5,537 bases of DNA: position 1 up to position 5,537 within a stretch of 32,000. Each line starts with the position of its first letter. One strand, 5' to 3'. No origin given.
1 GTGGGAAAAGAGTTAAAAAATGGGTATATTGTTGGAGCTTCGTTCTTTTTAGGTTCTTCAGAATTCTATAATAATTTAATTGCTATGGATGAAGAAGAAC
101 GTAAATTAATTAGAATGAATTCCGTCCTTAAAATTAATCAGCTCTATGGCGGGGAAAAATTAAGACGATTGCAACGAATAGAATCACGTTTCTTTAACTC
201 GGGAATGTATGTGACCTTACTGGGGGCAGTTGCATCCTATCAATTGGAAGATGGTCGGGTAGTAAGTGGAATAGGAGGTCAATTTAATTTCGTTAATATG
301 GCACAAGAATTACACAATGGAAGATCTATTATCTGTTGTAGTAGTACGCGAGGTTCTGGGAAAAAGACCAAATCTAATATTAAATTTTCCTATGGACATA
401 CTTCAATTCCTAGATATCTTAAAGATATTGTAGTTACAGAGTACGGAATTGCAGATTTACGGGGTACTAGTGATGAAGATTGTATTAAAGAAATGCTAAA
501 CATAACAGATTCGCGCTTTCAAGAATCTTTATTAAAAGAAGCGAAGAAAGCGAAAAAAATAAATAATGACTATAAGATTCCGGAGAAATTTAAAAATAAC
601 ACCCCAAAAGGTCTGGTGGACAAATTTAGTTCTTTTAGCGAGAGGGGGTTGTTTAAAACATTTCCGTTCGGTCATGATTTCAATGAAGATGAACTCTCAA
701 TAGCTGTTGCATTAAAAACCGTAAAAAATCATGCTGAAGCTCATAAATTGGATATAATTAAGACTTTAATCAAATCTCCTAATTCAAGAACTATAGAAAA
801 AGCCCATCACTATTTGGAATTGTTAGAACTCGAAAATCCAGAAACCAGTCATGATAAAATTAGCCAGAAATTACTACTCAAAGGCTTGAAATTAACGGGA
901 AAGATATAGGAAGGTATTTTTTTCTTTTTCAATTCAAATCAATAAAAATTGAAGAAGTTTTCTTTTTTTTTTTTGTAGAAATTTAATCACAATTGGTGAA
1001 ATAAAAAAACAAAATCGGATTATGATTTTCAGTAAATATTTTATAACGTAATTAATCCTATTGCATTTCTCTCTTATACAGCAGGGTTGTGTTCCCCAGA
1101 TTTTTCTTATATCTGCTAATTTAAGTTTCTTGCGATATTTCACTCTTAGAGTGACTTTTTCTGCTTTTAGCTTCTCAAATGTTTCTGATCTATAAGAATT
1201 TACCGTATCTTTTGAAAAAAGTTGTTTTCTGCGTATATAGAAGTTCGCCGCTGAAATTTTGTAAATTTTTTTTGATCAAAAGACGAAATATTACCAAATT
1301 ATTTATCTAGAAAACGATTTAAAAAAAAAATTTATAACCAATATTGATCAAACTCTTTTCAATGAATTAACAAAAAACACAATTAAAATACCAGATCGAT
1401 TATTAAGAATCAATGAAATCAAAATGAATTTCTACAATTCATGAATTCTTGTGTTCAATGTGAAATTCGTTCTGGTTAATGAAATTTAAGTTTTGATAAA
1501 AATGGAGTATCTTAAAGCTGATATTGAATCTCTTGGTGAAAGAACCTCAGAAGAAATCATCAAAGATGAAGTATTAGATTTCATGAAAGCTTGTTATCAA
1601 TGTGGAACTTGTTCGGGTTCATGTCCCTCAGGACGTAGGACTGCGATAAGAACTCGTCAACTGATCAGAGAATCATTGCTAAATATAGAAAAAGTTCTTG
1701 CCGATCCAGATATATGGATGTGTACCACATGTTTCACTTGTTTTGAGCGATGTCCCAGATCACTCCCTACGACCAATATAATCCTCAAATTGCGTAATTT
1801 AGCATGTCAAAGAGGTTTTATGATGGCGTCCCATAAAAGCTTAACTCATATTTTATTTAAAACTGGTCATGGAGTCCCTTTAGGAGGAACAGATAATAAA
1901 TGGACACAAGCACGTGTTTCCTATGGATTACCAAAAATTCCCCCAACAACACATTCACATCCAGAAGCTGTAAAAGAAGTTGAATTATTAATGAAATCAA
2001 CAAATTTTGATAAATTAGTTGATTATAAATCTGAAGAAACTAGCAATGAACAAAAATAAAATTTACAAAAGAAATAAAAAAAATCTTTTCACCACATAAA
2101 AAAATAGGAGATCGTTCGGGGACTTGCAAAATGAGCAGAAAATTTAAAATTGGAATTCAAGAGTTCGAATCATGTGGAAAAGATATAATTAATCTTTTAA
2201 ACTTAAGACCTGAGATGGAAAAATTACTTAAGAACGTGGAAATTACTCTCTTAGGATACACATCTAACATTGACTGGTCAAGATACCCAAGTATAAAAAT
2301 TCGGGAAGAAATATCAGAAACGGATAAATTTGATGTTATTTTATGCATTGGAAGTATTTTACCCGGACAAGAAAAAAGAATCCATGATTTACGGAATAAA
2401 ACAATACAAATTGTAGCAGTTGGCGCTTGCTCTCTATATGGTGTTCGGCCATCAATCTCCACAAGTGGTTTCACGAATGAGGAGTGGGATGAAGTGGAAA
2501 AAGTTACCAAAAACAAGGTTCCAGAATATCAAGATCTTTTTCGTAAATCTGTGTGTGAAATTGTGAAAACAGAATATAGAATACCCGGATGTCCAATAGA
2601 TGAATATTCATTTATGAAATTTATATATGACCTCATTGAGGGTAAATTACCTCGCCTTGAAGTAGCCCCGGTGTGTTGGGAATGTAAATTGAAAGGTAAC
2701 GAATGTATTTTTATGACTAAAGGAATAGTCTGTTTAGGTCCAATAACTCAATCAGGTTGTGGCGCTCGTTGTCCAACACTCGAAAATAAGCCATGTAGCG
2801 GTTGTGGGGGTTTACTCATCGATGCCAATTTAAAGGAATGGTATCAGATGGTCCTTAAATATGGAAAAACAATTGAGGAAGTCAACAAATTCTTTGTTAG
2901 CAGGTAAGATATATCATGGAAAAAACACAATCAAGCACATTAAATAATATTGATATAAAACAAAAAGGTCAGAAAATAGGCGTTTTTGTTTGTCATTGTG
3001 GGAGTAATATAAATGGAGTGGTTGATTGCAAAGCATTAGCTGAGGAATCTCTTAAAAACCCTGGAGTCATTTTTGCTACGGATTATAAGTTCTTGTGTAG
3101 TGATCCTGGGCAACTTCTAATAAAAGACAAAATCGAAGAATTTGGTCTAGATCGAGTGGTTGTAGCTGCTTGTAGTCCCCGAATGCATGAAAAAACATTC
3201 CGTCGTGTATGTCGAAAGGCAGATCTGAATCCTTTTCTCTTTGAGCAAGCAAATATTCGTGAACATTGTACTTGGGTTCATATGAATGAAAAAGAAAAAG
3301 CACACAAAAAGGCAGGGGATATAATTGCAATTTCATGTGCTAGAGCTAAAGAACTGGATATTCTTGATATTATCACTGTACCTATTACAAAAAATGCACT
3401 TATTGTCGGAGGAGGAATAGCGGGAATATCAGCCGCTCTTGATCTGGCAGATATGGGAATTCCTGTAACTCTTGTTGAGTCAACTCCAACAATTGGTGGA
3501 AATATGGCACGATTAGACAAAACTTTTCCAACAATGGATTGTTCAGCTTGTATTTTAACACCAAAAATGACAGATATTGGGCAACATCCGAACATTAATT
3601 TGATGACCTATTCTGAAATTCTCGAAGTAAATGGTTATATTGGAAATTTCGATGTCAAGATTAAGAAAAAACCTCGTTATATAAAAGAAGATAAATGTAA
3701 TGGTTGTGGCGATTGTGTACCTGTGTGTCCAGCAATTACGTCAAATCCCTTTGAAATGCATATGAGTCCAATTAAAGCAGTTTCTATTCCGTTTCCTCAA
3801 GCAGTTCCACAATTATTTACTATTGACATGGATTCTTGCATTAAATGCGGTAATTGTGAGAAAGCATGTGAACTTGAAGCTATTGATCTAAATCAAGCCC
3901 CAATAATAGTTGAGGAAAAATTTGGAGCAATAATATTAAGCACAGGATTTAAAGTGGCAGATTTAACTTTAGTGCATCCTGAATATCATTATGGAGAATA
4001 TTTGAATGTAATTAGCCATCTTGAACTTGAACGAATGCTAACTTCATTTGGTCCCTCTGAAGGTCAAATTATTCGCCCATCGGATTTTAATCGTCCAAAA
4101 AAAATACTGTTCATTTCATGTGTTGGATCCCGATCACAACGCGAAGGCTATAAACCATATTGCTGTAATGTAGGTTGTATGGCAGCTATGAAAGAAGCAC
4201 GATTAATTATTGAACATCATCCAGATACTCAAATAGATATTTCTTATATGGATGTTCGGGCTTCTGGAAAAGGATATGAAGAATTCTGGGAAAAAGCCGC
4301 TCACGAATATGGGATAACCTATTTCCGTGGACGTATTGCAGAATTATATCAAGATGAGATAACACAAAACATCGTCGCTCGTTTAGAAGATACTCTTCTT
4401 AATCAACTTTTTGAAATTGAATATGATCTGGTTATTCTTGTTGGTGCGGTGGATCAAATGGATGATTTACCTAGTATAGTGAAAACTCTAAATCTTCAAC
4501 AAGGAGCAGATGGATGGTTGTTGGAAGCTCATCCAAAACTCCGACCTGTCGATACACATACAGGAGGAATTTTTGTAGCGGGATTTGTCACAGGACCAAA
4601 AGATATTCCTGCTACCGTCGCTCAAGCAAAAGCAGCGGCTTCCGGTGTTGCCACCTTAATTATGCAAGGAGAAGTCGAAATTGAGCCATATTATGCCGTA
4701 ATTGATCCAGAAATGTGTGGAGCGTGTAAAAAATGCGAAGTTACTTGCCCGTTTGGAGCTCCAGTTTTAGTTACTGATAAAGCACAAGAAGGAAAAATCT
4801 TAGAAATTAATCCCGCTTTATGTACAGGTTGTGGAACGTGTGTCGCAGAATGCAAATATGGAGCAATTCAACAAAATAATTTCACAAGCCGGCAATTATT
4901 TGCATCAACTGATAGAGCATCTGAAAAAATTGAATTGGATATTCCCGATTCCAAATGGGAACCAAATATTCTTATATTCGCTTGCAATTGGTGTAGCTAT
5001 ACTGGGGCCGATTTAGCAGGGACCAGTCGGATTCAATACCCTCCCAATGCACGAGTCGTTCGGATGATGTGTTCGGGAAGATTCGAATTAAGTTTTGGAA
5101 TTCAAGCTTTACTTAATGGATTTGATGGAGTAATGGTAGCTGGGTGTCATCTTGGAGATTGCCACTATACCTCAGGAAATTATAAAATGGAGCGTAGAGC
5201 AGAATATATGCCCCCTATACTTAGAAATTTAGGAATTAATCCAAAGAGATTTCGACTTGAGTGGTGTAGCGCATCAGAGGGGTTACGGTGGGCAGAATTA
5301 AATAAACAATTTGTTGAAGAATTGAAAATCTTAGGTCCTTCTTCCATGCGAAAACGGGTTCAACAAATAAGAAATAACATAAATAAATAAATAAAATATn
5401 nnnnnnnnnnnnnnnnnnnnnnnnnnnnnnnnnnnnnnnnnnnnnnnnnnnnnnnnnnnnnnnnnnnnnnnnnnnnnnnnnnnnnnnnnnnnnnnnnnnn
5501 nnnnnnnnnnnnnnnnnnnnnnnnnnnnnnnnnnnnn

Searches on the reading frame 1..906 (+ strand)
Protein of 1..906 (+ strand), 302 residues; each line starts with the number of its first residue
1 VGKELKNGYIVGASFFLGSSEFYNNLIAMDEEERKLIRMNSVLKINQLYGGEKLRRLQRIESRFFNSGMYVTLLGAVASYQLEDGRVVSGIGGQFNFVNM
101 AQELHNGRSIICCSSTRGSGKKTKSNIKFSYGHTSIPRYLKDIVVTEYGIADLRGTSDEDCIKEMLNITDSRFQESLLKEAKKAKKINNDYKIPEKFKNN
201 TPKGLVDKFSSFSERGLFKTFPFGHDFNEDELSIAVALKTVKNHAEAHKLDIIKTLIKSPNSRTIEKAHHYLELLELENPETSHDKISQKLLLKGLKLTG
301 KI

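Call 63: search_protein_families(library=pfam, proteins=[window:1-906:+], max_evalue=0.0001)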
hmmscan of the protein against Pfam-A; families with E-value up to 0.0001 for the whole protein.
window:1-906:+ (302 aa): 1 family
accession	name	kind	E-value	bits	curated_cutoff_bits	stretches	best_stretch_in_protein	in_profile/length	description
PF13336.12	AcetylCoA_hyd_C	-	1.8e-35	122.6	23.7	1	18-181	1-154/154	Acetyl-CoA hydrolase/transferase C-terminal domain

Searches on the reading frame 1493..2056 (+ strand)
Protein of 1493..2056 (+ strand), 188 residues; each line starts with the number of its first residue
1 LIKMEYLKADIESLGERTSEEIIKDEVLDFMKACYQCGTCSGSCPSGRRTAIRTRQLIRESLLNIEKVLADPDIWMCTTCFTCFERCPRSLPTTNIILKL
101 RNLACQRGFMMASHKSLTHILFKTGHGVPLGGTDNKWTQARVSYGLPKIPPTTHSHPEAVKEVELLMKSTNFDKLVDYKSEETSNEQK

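Call 63: search_protein_families(library=pfam, proteins=[window:1493-2056:+], max_evalue=0.0001)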
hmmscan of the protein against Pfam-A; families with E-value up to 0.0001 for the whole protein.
window:1493-2056:+ (188 aa): 5 families
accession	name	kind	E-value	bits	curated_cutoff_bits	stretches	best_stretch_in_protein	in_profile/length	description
PF13183.11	Fer4_8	-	6.8e-11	43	27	1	31-90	2-67/68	4Fe-4S dicluster domain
PF13187.11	Fer4_9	-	5.8e-09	36.3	27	1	33-90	1-50/52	4Fe-4S dicluster domain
PF13237.11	Fer4_10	-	1.8e-07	31.4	25.5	1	32-88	7-53/53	4Fe-4S dicluster domain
PF13534.11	Fer4_17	-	2.5e-07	31.6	22.2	1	33-91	1-60/61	4Fe-4S dicluster domain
PF12838.12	Fer4_7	-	8.1e-05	23.4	27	0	34-89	2-50/52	4Fe-4S dicluster domain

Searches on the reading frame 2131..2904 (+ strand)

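Call 63: search_protein_families(library=pfam, proteins=[window:2131-2904:+], max_evalue=0.0001)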
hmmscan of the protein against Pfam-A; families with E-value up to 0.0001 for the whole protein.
window:2131-2904:+ (258 aa): 1 family
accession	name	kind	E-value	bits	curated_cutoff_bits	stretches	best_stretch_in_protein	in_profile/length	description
PF01058.29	Oxidored_q6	-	3.1e-10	40.3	27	1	18-167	4-127/128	NADH ubiquinone oxidoreductase, 20 Kd subunit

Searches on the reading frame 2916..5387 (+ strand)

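Call 63: search_protein_families(library=pfam, proteins=[window:2916-5387:+], max_evalue=0.0001)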
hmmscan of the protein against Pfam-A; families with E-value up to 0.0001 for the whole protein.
window:2916-5387:+ (824 aa): 19 families
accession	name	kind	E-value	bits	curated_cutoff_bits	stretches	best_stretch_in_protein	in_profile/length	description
PF02662.21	FlpD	-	4.2e-48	162.9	22.3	1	685-807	1-123/123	Methyl-viologen-reducing hydrogenase, delta subunit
PF12837.12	Fer4_6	-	1.4e-22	78.9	25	3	630-651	3-24/24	4Fe-4S binding domain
PF00037.32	Fer4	-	2e-21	75.3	21.1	2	630-652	2-24/24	4Fe-4S binding domain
PF12838.12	Fer4_7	-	9.7e-16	58.4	27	2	601-650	2-52/52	4Fe-4S dicluster domain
PF12797.12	Fer4_2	-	8.5e-15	54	24.5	1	254-273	3-22/22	4Fe-4S binding domain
PF13237.11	Fer4_10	-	1.3e-12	47.9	25.5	2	595-646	3-52/53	4Fe-4S dicluster domain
PF13187.11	Fer4_9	-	9.9e-12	45.1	27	2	601-651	2-52/52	4Fe-4S dicluster domain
PF13534.11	Fer4_17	-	3.7e-11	43.8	22.2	1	260-319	1-57/61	4Fe-4S dicluster domain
PF14697.11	Fer4_21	-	7.2e-11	42.5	35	1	594-647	1-52/59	4Fe-4S dicluster domain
PF13484.11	Fer4_16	-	5.3e-10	40.4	30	0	636-694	2-60/66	4Fe-4S double cluster binding domain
PF13183.11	Fer4_8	-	1.3e-09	38.9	27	0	259-319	3-65/68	4Fe-4S dicluster domain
PF12831.13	FAD_oxidored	-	4.6e-08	33.2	27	1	162-198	3-39/416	FAD dependent oxidoreductase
PF13450.12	NAD_binding_8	-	6.4e-08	33.2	21.9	1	163-202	1-40/68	NAD(P)-binding Rossmann-like domain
PF01266.30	DAO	-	4.6e-06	26.8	27.9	1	162-195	3-37/353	FAD dependent oxidoreductase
PF12800.12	Fer4_4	-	7.8e-06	26.2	24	0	633-649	1-17/17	4Fe-4S binding domain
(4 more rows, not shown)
